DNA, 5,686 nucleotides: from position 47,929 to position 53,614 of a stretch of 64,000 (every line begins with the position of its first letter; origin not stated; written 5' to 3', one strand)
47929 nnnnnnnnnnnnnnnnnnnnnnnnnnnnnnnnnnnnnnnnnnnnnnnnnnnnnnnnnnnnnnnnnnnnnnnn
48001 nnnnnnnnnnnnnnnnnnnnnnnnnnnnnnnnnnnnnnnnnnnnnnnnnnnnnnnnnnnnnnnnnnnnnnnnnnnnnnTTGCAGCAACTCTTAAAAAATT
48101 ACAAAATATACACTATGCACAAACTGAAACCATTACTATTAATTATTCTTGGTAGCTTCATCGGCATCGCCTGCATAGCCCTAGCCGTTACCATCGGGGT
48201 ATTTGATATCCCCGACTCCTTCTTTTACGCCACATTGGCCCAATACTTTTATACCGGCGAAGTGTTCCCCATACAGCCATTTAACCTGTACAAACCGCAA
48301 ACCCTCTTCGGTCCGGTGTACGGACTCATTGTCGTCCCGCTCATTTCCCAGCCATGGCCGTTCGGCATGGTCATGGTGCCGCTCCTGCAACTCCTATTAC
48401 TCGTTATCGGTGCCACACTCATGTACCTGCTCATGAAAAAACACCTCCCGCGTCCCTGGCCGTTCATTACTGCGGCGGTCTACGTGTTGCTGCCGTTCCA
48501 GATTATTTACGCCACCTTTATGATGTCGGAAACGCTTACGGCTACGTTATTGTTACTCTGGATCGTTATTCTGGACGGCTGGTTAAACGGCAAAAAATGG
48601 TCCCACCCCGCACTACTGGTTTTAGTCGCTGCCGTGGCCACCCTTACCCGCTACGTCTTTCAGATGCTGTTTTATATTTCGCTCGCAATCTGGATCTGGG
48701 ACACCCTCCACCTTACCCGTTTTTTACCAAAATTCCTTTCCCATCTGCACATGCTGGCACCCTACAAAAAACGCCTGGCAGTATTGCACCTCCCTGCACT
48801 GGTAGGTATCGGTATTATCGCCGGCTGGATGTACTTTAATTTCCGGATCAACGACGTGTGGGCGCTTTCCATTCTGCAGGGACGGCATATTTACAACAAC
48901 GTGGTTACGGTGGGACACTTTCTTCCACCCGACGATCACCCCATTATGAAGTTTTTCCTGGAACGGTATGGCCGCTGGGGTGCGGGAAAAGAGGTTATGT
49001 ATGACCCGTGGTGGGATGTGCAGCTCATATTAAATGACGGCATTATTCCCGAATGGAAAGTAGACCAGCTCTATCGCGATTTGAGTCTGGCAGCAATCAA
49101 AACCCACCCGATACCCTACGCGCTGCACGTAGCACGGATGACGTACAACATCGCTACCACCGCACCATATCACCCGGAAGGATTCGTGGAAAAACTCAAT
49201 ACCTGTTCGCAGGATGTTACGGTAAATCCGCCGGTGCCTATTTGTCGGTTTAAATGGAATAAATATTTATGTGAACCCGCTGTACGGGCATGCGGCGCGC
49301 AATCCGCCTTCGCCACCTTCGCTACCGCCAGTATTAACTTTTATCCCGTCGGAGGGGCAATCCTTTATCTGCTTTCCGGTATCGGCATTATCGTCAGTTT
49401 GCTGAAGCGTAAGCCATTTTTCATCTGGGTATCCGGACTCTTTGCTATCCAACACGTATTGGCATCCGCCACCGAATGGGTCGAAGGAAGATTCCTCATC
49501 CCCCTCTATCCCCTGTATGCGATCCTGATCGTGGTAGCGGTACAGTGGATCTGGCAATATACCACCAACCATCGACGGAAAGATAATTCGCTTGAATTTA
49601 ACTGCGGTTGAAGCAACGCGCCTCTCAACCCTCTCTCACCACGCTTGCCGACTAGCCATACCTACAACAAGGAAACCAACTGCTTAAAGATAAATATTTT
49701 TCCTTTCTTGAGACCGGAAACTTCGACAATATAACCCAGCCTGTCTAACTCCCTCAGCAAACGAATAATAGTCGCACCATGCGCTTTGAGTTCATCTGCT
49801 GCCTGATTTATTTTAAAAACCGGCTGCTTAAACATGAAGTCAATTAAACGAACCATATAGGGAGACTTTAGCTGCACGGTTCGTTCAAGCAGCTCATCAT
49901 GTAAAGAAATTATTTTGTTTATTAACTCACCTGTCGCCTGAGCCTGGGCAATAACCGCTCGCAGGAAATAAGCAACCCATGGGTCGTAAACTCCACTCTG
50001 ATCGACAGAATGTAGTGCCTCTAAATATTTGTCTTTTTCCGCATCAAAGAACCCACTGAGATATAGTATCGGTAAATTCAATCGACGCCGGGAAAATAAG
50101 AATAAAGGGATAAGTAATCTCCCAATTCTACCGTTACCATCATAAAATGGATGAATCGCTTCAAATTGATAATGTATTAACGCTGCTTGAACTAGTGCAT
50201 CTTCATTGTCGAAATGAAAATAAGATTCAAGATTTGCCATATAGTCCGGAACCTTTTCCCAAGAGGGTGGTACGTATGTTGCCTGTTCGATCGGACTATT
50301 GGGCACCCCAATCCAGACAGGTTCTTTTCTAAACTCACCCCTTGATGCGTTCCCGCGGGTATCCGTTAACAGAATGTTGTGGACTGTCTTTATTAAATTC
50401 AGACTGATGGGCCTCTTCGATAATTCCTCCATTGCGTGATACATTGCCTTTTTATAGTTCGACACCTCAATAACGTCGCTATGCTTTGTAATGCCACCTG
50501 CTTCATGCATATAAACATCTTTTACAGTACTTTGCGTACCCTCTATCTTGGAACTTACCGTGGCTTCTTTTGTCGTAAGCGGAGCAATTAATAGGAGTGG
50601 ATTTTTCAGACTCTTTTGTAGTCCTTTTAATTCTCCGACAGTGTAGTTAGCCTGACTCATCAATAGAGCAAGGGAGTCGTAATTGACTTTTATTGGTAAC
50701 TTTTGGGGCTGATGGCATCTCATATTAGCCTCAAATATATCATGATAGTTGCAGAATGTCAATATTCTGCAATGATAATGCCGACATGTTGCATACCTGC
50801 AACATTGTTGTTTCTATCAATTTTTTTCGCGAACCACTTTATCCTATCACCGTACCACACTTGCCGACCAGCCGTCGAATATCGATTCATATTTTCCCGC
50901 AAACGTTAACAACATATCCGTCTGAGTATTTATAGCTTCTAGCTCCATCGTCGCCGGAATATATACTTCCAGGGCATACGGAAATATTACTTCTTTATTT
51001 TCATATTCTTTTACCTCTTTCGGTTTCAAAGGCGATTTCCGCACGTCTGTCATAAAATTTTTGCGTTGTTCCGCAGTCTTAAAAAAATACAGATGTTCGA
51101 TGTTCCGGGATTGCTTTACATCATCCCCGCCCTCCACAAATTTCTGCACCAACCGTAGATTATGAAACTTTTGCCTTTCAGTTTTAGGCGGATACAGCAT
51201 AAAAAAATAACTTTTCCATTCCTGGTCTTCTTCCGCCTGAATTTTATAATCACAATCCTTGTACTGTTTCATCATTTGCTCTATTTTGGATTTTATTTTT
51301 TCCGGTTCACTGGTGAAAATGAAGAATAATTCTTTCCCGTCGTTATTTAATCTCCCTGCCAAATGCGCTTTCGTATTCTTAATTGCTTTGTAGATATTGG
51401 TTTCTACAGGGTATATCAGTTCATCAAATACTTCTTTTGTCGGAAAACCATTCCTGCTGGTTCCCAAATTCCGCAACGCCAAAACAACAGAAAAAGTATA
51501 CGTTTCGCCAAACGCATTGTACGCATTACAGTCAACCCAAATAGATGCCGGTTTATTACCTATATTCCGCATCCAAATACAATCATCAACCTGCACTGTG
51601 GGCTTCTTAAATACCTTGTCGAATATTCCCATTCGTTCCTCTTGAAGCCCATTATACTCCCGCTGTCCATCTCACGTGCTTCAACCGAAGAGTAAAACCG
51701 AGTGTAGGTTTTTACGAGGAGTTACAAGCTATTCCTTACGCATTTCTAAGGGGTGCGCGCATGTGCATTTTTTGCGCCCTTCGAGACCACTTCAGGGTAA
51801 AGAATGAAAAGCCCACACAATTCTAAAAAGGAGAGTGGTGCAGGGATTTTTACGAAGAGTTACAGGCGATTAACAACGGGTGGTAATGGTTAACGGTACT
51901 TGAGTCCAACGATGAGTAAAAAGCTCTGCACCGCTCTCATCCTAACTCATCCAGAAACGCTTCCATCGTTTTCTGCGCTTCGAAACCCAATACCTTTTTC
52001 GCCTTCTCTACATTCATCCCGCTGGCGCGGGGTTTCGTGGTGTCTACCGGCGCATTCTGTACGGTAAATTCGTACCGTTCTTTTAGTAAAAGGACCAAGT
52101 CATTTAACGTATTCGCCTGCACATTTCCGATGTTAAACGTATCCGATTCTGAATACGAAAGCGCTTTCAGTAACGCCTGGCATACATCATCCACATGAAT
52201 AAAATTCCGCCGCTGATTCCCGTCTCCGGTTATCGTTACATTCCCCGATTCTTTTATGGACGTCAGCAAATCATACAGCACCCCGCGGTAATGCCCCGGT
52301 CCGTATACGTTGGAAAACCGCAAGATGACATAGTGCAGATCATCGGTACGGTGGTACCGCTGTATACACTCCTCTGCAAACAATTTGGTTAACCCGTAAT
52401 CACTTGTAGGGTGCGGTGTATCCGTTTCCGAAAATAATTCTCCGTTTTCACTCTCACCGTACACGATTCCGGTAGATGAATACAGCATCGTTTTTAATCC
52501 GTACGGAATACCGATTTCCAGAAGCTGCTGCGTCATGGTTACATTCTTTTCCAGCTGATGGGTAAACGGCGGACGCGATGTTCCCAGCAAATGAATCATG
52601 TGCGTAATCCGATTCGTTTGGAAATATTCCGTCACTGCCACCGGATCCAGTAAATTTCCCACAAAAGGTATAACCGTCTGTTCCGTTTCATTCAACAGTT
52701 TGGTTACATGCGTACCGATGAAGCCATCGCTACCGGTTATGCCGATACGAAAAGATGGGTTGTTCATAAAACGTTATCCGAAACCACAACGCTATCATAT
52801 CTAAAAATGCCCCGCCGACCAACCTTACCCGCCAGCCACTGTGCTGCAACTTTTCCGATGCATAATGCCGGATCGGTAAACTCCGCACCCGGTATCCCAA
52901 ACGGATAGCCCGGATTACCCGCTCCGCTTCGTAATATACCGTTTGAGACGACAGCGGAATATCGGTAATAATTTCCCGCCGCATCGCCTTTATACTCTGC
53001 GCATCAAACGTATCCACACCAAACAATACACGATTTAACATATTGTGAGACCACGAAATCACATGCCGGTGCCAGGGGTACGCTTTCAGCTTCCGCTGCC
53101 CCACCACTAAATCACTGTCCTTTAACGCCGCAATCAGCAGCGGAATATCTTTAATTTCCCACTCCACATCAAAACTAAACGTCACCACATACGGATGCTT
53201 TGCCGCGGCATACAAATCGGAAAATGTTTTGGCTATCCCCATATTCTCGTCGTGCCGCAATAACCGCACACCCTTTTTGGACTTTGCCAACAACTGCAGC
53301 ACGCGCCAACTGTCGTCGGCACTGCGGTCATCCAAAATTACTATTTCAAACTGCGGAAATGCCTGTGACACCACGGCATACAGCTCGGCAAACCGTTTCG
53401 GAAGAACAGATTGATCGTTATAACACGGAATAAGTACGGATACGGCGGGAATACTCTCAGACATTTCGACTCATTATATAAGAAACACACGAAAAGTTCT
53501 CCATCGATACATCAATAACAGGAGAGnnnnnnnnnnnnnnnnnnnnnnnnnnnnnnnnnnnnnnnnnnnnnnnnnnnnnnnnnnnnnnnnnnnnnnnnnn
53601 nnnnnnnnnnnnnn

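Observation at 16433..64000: Unusually dense glycosylation machinery: 10 or more GT-C-like membrane proteins, five GT2s and a modified-sugar pathway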

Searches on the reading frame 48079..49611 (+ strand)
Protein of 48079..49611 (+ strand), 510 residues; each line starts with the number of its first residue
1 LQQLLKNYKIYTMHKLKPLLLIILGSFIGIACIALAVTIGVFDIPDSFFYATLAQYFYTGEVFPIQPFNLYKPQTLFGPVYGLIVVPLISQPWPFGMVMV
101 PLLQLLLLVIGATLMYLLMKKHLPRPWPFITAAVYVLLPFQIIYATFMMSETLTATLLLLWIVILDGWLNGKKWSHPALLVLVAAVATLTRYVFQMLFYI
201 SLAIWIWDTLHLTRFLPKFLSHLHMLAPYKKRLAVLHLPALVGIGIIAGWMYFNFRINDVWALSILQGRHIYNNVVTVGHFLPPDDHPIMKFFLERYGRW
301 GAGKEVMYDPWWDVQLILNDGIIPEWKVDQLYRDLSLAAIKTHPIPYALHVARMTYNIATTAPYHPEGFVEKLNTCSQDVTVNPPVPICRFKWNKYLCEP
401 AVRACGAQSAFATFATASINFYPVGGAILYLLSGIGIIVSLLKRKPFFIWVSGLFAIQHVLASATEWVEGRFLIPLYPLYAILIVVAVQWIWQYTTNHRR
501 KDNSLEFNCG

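Call 7: search_protein_families(library=pfam, proteins=[window:48079-49611:+], max_evalue=0.01)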
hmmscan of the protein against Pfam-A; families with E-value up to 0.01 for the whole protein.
window:48079-49611:+ (510 aa): 0 families

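Call 12: search_protein_families(library=ncbifam, proteins=[window:48079-49611:+], max_evalue=1)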
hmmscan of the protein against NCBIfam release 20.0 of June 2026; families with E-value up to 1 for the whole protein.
window:48079-49611:+ (510 aa): 1 family
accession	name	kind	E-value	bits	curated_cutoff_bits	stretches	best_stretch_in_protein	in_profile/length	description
TIGR02976.1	phageshock_pspB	equivalog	0.59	10.5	51.7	1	476-505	7-36/75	envelope stress response membrane protein PspB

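Call 62: find_related_loci(query=A7, collection=metagenome_contigs, flank=6000)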
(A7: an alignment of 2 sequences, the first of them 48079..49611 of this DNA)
Query A7 (510 aa) in metagenome_contigs; peptide patterns used: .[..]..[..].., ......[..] (x = any residue, [..] = any of these).
341 stretches matched a pattern, but none encodes a relative of the query by tblastn (E <= 1e-3).

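Call 64: search_protein_families(library=pfam, proteins=[window:48115-49611:+], max_evalue=10)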
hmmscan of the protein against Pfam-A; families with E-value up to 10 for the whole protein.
window:48115-49611:+ (498 aa): 0 families

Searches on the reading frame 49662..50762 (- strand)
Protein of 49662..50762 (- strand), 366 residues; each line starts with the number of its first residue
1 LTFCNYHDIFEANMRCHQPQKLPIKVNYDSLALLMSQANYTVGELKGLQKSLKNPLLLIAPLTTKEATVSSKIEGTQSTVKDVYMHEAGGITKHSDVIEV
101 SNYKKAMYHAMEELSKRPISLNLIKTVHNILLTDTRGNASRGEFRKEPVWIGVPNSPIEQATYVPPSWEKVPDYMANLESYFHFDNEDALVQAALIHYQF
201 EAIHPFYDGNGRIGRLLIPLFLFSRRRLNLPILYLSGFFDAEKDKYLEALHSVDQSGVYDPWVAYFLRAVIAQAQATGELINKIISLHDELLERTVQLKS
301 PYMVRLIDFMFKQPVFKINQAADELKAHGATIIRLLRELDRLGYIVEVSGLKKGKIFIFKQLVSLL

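Call 9: search_protein_families(library=pfam, proteins=[window:49662-50762:-], max_evalue=0.01)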
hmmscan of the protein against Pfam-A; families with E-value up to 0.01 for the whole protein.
window:49662-50762:- (366 aa): 3 families
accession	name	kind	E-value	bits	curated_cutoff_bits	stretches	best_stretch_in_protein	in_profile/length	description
PF02661.23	Fic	-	2.3e-25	89.7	24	1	118-222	1-93/93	Fic/DOC family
PF13784.11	Fic_N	-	6.3e-24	84.3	26.7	1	34-112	3-82/82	Fic/DOC family N-terminal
PF21248.3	SoFic-like_C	-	0.0026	18.4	27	1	299-362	14-76/76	Protein adenylyltransferase SoFic-like, C-terminal domain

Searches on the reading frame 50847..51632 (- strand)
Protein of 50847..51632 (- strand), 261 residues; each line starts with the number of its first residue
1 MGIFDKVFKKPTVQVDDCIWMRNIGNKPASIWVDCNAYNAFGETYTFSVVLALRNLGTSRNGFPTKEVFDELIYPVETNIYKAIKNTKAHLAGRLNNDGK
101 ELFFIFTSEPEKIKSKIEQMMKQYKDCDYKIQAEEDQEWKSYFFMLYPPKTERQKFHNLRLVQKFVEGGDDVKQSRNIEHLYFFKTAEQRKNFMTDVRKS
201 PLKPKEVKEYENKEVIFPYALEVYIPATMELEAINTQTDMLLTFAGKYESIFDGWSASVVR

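Call 9: search_protein_families(library=pfam, proteins=[window:50847-51632:-], max_evalue=0.01)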
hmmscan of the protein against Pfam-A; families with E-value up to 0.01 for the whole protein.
window:50847-51632:- (261 aa): 5 families
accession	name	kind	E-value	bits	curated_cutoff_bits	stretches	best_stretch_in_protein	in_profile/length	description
PF05117.17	DUF695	-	2.4e-17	63.9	23.1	1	21-147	7-134/134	Family of unknown function (DUF695)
PF06877.16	RraB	-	1.8e-14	54.5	23.3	1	159-256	5-101/102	Regulator of ribonuclease activity B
PF20993.2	CENPH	-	0.0038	17.8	27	1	82-176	62-139/175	CENPH protein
PF02414.20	Borrelia_orfA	-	0.0069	16.4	25.8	0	39-134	17-110/288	Borrelia ORF-A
PF13837.12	Myb_DNA-bind_4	-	0.0078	17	27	0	108-142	50-83/89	Myb/SANT-like DNA-binding domain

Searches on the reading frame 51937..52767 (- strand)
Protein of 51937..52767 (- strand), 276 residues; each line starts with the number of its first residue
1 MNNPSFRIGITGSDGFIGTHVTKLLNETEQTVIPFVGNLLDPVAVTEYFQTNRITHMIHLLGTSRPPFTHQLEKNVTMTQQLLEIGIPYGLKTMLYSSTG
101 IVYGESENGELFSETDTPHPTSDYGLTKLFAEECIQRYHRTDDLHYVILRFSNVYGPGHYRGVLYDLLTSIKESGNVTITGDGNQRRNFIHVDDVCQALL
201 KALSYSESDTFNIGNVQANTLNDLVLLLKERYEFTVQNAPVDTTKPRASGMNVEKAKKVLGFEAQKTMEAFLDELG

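Call 9: search_protein_families(library=pfam, proteins=[window:51937-52767:-], max_evalue=0.01)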
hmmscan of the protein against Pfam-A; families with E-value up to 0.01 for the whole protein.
window:51937-52767:- (276 aa): 6 families
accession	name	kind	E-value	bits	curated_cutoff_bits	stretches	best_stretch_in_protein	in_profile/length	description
PF01370.27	Epimerase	-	8.4e-43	146.9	20.9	1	10-214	3-240/240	NAD dependent epimerase/dehydratase family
PF16363.11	GDP_Man_Dehyd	-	7.8e-27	95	27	1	37-273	59-330/332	GDP-mannose 4,6 dehydratase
PF04321.23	RmlD_sub_bind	-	7.5e-16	58.5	27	1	7-266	2-273/287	RmlD substrate binding domain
PF02719.21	Polysacc_synt_2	-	1.1e-10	41.6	20.2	1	119-237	133-252/293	Polysaccharide biosynthesis protein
PF07993.18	NAD_binding_4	-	2.8e-10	40.2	20.1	1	53-198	88-257/258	Male sterility protein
PF01073.25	3Beta_HSD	-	1.7e-09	37.6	22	1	70-204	87-230/280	3-beta hydroxysteroid dehydrogenase/isomerase family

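Call 75: search_protein_families(library=ncbifam, proteins=[window:51937-52767:-], max_evalue=0.00001)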
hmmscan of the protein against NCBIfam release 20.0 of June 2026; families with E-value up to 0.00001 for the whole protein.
window:51937-52767:- (276 aa): 19 families
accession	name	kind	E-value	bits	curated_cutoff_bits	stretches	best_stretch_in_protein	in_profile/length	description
TIGR01179.1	galE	equivalog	7.6e-28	97.3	262.3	2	34-156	51-178/332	UDP-glucose 4-epimerase GalE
TIGR02197.1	heptose_epim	equivalog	2.7e-24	85.9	274.6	1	46-233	62-261/316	ADP-glyceromanno-heptose 6-epimerase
TIGR01181.1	dTDP_gluc_dehyt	equivalog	1.2e-23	83.7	365.1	1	72-270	97-302/321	dTDP-glucose 4,6-dehydratase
TIGR04180.1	EDH_00030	hypoth_equivalog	3.5e-16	59.1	475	1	31-238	50-262/297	NAD-dependent 4,6-dehydratase LegB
NF008360.0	PRK11150.1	equivalog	1.6e-13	50.5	452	1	76-223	94-245/310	ADP-glyceromanno-heptose 6-epimerase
NF007582.0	PRK10217.1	equivalog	4.6e-13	49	698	1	97-227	132-265/355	dTDP-glucose 4,6-dehydratase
NF007490.0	PRK10084.1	subfamily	4.8e-13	48.8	649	1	107-220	150-265/361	dTDP-glucose 4,6-dehydratase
TIGR01777.1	yfcH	hypoth_equivalog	3.9e-11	43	207.35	1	9-206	2-214/292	TIGR01777 family oxidoreductase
NF047922.1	GDPFucSynFcl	equivalog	4.1e-11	42.9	500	1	7-270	4-292/308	GDP-L-fucose synthase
TIGR03466.1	HpnA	hypoth_equivalog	1.3e-10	40.7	367.65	1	72-263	86-277/327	hopanoid-associated sugar epimerase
TIGR01746.1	Thioester-redct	subfamily_domain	1.5e-09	37.6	213.35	1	73-252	110-300/371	thioester reductase domain-containing protein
NF007956.0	PRK10675.1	subfamily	4e-09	36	394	1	36-156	56-182/338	UDP-glucose 4-epimerase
TIGR01214.1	rmlD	equivalog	6e-09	35.4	224.05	1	7-207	1-201/285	dTDP-4-dehydrorhamnose reductase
NF042422.1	oxyalk_red_OleD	equivalog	7.1e-09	35.5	580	1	36-273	47-291/329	2-alkyl-3-oxoalkanoate reductase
NF008872.0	PRK11908.1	equivalog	4.2e-08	32.6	294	1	89-219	109-257/349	bifunctional UDP-4-keto-pentose/UDP-xylose synthase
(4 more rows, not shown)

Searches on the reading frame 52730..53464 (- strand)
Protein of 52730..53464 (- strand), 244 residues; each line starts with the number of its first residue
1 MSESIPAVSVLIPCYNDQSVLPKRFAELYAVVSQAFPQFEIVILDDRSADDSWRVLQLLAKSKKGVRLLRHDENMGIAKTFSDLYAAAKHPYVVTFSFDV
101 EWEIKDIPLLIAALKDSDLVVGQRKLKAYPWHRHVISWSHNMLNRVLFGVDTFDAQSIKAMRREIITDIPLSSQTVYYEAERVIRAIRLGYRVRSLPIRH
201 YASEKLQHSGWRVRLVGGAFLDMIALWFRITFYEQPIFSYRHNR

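Call 7: search_protein_families(library=pfam, proteins=[window:52730-53464:-], max_evalue=0.01)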
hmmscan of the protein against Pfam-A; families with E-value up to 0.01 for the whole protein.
window:52730-53464:- (244 aa): 2 families
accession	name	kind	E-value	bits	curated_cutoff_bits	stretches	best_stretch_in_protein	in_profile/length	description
PF00535.33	Glycos_transf_2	-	3.3e-21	76.4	23.3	1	9-166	1-164/168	Glycosyl transferase family 2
PF13641.12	Glyco_tranf_2_3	-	0.00054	20.5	27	1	6-128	1-106/230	Glycosyltransferase like family 2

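Call 75: search_protein_families(library=ncbifam, proteins=[window:52730-53464:-], max_evalue=0.00001)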
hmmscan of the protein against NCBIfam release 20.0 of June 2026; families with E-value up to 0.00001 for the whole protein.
window:52730-53464:- (244 aa): 10 families
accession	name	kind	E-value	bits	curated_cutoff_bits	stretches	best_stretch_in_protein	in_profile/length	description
TIGR03937.1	PgaC_IcaA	equivalog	1.1e-13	50.9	422.3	1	3-116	42-152/407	poly-beta-1,6-N-acetyl-D-glucosamine synthase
NF007986.1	PRK10714.1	equivalog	1.7e-12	47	529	1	3-167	3-170/316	undecaprenyl-phosphate 4-deoxy-4-formamido-L-arabinose transferase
NF047683.1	TeichurnBiosyTuaG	equivalog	1.1e-10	41.5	400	1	1-106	1-103/252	teichuronic acid biosynthesis protein TuaG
NF007482.0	PRK10073.1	equivalog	3.3e-09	36.2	423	1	1-99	1-95/334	glycosyltransferase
NF047588.1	GlcsyltransPgfSStrep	equivalog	6.5e-09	35.4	500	1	8-166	3-164/308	glycosyltransferase PgfS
NF058614.1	PPMAGASynPpgS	equivalog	5.4e-08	32.5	370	1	8-193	2-189/226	polyprenyl-phospho-N-acetylgalactosaminyl synthase PpgS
NF053739.1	GlytfEpsEBac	equivalog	3.9e-07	29.3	450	1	6-93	1-86/265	glycosyltransferase EpsE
NF041391.1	DPhHxTase_Halo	equivalog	4.6e-07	29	375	1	40-200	26-183/213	dolichyl-phosphate hexose transferase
NF041875.1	EPS_EpsD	equivalog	6.6e-07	29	370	1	8-101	1-91/325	exopolysaccharide biosynthesis glycosyltransferase EpsD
NF050050.1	ProtGlycPglI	equivalog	4.4e-06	26.3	500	1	6-70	2-63/306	GalNAc(5)-diNAcBac-PP-undecaprenol beta-1,3-glucosyltransferase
